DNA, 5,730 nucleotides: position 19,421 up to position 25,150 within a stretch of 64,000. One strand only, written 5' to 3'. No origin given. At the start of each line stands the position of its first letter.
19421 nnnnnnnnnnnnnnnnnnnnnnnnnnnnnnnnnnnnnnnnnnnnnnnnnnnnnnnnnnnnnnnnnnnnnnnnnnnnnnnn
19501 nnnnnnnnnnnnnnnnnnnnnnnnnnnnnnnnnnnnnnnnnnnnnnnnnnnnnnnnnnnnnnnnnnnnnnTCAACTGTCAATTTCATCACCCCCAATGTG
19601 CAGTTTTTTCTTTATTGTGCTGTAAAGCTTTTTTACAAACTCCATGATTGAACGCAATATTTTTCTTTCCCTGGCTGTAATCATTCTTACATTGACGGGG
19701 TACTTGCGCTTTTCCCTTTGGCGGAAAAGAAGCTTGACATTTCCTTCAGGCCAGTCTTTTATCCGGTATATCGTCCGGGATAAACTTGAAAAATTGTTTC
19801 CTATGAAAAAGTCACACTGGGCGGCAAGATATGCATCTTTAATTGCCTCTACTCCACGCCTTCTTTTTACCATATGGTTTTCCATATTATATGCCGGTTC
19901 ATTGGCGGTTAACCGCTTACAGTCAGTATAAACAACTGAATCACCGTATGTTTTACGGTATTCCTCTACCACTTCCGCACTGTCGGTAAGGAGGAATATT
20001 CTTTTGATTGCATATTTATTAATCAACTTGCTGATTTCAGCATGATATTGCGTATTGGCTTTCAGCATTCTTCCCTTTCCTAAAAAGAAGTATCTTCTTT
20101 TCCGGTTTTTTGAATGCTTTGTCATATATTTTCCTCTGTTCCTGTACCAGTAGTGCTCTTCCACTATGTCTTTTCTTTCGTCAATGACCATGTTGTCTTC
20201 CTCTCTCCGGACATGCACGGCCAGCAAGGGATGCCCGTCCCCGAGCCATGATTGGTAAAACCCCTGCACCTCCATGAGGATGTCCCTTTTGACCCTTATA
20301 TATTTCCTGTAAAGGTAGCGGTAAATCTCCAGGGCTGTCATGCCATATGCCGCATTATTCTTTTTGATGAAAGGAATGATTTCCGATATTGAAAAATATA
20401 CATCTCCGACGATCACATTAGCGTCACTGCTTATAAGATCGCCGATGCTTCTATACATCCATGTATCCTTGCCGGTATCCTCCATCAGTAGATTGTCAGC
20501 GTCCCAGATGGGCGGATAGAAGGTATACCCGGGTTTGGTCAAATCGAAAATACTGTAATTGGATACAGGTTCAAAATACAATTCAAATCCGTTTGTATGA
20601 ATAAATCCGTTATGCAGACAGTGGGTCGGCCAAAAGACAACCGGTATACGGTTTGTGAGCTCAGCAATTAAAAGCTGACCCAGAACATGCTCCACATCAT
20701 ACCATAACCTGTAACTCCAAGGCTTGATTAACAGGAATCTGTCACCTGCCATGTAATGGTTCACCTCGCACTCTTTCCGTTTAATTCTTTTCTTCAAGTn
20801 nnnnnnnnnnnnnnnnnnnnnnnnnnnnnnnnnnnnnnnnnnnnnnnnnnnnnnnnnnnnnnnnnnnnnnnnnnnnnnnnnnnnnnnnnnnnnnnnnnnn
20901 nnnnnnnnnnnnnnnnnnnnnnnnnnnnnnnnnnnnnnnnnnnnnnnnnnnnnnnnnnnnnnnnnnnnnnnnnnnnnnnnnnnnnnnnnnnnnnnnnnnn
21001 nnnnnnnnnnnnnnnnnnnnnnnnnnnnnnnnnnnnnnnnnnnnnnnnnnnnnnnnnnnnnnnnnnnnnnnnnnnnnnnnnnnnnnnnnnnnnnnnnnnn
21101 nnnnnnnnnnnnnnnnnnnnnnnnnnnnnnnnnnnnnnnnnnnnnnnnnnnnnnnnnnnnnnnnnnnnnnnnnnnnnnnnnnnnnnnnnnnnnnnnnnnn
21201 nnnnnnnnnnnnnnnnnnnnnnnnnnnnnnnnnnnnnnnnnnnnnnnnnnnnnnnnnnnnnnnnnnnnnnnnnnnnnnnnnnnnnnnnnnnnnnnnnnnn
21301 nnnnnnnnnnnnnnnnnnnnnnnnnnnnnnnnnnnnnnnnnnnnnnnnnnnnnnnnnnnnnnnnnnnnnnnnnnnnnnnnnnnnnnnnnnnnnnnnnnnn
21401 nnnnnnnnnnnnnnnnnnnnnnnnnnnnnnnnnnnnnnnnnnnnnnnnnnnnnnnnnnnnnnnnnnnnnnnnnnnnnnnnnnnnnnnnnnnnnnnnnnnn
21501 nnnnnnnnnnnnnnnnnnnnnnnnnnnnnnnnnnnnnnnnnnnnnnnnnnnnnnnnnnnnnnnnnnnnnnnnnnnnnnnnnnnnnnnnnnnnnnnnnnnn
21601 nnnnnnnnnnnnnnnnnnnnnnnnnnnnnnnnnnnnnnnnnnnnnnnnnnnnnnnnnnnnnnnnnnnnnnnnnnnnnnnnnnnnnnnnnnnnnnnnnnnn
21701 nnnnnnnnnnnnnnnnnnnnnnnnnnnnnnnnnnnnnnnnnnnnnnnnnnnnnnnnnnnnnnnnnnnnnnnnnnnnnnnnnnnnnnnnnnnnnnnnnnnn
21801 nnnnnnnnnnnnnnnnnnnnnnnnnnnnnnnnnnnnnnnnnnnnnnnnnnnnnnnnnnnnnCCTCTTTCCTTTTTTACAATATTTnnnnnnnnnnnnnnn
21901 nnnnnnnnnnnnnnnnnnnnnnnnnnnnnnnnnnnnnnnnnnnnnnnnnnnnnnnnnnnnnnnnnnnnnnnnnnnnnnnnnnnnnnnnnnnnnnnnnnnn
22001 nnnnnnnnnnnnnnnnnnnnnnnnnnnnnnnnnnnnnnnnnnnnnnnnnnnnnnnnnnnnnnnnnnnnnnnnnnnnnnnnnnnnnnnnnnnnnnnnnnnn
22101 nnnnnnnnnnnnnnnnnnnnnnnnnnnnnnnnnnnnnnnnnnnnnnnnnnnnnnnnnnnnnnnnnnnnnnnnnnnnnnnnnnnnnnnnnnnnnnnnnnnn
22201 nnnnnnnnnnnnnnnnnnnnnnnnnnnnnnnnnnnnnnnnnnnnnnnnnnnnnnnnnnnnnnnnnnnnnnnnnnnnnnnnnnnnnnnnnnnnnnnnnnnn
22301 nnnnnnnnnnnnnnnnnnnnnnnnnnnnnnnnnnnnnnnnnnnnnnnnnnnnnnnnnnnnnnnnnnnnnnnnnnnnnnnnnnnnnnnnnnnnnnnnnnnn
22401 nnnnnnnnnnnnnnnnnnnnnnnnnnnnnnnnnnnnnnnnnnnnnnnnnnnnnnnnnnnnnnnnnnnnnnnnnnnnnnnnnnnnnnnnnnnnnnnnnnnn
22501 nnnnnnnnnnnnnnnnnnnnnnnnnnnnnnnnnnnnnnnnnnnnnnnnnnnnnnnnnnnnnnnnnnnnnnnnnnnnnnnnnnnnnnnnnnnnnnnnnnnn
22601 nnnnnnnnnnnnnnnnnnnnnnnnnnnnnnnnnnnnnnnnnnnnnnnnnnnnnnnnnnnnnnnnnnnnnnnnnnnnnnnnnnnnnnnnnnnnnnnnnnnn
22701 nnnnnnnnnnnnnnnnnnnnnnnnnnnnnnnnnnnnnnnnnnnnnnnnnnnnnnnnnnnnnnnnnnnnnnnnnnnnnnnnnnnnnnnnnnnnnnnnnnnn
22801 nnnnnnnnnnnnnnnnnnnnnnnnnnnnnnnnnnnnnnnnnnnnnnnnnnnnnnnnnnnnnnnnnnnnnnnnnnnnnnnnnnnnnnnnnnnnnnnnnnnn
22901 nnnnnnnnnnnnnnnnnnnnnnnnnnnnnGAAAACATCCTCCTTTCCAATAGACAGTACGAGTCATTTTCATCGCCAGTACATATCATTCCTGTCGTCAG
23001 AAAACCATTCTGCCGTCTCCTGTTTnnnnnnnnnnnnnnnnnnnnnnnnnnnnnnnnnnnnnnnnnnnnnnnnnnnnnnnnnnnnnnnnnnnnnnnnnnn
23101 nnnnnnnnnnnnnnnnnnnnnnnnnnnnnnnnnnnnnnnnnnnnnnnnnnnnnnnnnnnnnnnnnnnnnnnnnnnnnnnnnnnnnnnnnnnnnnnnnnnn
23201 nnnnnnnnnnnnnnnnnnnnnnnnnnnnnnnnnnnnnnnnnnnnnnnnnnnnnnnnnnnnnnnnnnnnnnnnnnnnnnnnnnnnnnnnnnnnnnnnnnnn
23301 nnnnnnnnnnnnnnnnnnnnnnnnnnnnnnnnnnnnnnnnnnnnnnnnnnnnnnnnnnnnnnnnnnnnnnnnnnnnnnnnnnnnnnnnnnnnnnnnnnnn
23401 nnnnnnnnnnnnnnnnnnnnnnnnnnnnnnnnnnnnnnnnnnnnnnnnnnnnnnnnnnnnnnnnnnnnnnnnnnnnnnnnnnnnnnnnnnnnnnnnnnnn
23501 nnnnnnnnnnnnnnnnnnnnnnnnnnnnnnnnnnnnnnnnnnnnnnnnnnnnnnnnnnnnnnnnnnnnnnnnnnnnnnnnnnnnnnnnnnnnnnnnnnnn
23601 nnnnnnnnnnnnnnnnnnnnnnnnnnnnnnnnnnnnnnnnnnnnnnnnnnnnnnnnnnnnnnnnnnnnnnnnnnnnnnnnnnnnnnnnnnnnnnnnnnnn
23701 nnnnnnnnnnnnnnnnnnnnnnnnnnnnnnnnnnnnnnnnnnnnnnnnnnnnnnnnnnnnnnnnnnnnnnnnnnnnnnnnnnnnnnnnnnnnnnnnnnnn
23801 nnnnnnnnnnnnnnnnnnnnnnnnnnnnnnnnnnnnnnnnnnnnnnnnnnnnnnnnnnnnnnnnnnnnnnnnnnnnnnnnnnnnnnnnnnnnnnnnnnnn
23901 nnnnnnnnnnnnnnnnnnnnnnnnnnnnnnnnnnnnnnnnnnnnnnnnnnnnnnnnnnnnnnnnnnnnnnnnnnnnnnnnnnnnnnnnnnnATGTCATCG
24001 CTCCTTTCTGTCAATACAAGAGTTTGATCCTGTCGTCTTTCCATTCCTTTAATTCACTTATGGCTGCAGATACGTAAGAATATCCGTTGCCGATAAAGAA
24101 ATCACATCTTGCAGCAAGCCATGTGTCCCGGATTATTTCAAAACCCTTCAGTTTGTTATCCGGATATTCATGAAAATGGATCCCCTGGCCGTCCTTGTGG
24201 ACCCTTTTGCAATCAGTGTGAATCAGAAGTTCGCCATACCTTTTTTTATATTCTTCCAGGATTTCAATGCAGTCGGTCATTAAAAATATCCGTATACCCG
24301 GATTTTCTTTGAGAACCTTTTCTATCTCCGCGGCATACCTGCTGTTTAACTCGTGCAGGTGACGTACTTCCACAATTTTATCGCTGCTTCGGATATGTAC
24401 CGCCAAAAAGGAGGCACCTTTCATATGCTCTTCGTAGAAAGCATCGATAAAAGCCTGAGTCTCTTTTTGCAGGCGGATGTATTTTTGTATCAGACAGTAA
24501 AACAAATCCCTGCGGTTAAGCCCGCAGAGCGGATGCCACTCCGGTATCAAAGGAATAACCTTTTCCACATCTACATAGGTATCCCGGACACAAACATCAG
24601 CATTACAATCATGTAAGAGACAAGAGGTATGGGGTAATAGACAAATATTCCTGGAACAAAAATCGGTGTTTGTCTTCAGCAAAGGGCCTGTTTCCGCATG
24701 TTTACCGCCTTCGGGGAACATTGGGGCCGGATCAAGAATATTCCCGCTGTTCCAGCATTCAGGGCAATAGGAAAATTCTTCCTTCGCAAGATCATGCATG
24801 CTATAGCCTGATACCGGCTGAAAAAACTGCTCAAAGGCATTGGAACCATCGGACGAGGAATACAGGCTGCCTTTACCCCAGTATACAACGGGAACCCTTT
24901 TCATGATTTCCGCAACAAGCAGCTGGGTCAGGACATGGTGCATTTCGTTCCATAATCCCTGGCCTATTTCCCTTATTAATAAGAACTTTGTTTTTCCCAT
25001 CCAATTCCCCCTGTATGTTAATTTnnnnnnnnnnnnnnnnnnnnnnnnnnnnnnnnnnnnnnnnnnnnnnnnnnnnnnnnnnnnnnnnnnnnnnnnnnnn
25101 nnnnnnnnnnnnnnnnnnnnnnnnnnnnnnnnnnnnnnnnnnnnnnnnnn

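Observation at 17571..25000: Four-member paralog family with fucosyltransferase-superfamily motifs; three in an overlapping tandem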

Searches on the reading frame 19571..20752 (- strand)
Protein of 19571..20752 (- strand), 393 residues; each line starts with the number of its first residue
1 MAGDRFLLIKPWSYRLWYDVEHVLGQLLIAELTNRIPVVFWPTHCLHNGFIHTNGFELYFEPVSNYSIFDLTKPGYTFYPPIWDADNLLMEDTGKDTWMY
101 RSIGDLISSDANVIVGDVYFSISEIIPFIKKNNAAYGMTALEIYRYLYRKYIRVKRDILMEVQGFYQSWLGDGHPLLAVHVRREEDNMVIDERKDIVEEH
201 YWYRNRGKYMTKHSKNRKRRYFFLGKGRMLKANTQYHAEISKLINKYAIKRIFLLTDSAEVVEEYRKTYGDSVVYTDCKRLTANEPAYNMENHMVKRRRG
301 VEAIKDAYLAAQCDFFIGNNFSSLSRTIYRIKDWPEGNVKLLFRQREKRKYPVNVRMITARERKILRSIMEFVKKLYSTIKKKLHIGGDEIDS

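Call 4: search_protein_families(library=pfam, proteins=[window:19571-20752:-], max_evalue=1)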
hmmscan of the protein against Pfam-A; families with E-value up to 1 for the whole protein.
window:19571-20752:- (393 aa): 3 families
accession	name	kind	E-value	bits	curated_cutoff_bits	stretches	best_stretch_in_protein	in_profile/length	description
PF10250.15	O-FucT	-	7e-08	32.9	31.5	1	133-331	151-322/326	GDP-fucose protein O-fucosyltransferase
PF05830.17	NodZ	-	0.00052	19.4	28.3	1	247-318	212-280/322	Nodulation protein Z (NodZ)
PF19745.5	FUT8_N_cat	-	0.011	15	27.6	1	232-331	387-479/499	Alpha-(1,6)-fucosyltransferase N- and catalytic domains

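Call 5: search_protein_families(library=ncbifam, proteins=[window:19571-20752:-], max_evalue=1)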
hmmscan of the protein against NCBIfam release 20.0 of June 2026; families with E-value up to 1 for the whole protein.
window:19571-20752:- (393 aa): 0 families

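Call 49: find_homologous_proteins(query=window:19571-20752:-, max_evalue=1e-20)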
Query window:19571-20752:- (393 aa): 328 proteins with E <= 1e-20 among 1566 candidates; the best 120 are listed.
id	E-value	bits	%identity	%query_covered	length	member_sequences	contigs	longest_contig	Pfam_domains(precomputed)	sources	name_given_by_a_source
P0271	3.4e-269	910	100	100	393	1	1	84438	PF10250.16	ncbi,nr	ncbi:MAG TPA: hypothetical protein GXX14_06305 [Clostridiaceae bacterium]|nr:hypothetical protein [C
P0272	1.2e-231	787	84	100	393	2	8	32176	PF10250.16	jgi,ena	-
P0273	5.6e-227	772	83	100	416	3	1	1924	PF10250.16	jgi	-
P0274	1.6e-225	767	82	100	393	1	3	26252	PF10250.16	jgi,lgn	-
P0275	1.1e-224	764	82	100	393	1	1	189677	PF10250.16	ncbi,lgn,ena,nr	ncbi:MAG TPA: hypothetical protein GXX36_16050 [Clostridiaceae bacterium]|nr:hypothetical protein [C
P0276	7.7e-224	761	82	100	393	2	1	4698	PF10250.16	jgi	-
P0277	1.2e-222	757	81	100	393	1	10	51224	PF10250.16,PF05830.17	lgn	-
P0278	1.5e-221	754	80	100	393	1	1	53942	PF10250.16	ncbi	ncbi:MAG: O-fucosyltransferase family protein [Bacillota bacterium]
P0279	2.8e-221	753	83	99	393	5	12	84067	PF10250.16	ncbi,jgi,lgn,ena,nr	ncbi:MAG: hypothetical protein GX494_06175 [Clostridiaceae bacterium]|nr:hypothetical protein [Clost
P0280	3.1e-218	743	81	99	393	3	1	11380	PF10250.16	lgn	-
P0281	6.6e-218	742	80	100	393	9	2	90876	PF10250.16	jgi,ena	-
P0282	5.7e-217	739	79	100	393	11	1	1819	PF10250.16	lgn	-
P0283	6.7e-217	738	80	99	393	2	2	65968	PF10250.16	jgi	-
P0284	2.5e-215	733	79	100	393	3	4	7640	PF10250.16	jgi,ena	-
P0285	1.2e-214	731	80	99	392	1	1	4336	PF10250.16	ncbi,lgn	-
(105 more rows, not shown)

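Call 58: predict_structure(alignment_id=A3)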
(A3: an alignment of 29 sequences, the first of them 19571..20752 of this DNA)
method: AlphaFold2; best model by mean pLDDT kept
length: 393 residues; sequences in the alignment: 29
mean_pLDDT: 62.5   pTM: 0.56
mean pLDDT of the five models: 62.5, 56.2, 56.1, 52.4, 52.2
residues with pLDDT >= 90: 48; 70-90: 131; 50-70: 88; < 50: 126
segments of 3 or more residues with pLDDT < 50: 1-16, 37-101, 112-117, 195-225, 388-393
pLDDT, mean of each block of 10 residues (from residue 1): 31 45 71 60 28 27 34 30 32 38 64 53 81 86 74 71 91 91 68 50 35 36 52 85 92 89 92 85 64 58 79 85 56 74 75 72 57 75 57 37
secondary structure, 60 per line:
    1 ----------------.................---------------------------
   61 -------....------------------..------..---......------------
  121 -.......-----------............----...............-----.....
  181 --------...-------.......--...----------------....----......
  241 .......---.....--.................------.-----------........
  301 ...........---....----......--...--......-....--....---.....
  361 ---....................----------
elements in order: H17-33 H68-71 H103-108 H122-128 H140-151 H156-170 E176-180 E189-191 H199-205 E227-230 H235-247 E251-255 H259-272 H293-311 E315-318 H323-328 E339-341 E343-346 E349-352 E356-360 H364-383
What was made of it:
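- On NodZ/FUT8 fucosyltransferase superfamily (GT23-like): The FT3 model is too poor to judge (call 58).
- The FT3 model is poor (pLDDT 62.5, call 58).
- Tried and rejected: The AlphaFold model of FT3 was too weak (pLDDT 62.5) to place the insertion relative to the active site (call 58), so I ran no fold search on it.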

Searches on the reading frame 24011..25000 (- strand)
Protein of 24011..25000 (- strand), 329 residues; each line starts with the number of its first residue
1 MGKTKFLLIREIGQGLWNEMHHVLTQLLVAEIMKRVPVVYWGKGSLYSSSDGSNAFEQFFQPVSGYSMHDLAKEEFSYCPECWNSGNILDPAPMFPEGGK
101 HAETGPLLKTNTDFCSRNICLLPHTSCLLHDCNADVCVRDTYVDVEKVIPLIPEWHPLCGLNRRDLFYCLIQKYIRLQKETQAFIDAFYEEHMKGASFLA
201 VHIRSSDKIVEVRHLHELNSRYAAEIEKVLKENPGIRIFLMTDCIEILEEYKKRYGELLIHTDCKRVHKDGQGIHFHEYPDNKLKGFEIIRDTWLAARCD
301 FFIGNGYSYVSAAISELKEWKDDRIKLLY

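Call 4: search_protein_families(library=pfam, proteins=[window:24011-25000:-], max_evalue=1)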
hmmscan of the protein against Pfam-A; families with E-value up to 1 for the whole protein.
window:24011-25000:- (329 aa): 3 families
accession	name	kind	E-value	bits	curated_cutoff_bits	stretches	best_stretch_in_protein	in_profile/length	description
PF19745.5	FUT8_N_cat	-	4.1e-08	32.9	27.6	1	171-304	333-466/499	Alpha-(1,6)-fucosyltransferase N- and catalytic domains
PF05830.17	NodZ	-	7.2e-08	32.1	28.3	1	173-303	144-279/322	Nodulation protein Z (NodZ)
PF10250.15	O-FucT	-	0.00039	20.6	31.5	1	138-318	147-323/326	GDP-fucose protein O-fucosyltransferase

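Call 5: search_protein_families(library=ncbifam, proteins=[window:24011-25000:-], max_evalue=1)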
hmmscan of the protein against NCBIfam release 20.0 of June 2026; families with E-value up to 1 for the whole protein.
window:24011-25000:- (329 aa): 0 families

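Call 7: search_solved_structures(query=window:24011-25000:-, max_evalue=10, show_alignments=2)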
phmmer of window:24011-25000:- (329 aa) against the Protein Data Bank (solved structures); distinct sequences matched with E-value up to 10: 6.
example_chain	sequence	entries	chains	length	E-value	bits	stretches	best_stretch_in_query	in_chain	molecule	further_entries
2hhc_A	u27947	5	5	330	4e-09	39.2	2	170-301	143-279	Nodulation fucosyltransferase NodZ | Nodulation fucosyltransferase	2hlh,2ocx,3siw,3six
7aoi_XQ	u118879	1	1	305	0.095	14.9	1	187-270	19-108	GTP-binding protein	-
6yxx_EM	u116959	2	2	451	0.17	14.1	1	187-270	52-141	GTP-binding protein, putative | Mtg1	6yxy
4ap5_A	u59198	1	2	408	0.53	12.4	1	195-319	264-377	GDP-FUCOSE PROTEIN O-FUCOSYLTRANSFERASE 2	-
4ap6_A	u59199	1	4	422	0.55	12.4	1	195-319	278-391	GDP-FUCOSE PROTEIN O-FUCOSYLTRANSFERASE 2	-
9qu4_A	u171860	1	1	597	1.6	10.8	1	166-265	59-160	Immunoglobulin G-binding protein A,Choline/ethanolamine transporter FLVCR2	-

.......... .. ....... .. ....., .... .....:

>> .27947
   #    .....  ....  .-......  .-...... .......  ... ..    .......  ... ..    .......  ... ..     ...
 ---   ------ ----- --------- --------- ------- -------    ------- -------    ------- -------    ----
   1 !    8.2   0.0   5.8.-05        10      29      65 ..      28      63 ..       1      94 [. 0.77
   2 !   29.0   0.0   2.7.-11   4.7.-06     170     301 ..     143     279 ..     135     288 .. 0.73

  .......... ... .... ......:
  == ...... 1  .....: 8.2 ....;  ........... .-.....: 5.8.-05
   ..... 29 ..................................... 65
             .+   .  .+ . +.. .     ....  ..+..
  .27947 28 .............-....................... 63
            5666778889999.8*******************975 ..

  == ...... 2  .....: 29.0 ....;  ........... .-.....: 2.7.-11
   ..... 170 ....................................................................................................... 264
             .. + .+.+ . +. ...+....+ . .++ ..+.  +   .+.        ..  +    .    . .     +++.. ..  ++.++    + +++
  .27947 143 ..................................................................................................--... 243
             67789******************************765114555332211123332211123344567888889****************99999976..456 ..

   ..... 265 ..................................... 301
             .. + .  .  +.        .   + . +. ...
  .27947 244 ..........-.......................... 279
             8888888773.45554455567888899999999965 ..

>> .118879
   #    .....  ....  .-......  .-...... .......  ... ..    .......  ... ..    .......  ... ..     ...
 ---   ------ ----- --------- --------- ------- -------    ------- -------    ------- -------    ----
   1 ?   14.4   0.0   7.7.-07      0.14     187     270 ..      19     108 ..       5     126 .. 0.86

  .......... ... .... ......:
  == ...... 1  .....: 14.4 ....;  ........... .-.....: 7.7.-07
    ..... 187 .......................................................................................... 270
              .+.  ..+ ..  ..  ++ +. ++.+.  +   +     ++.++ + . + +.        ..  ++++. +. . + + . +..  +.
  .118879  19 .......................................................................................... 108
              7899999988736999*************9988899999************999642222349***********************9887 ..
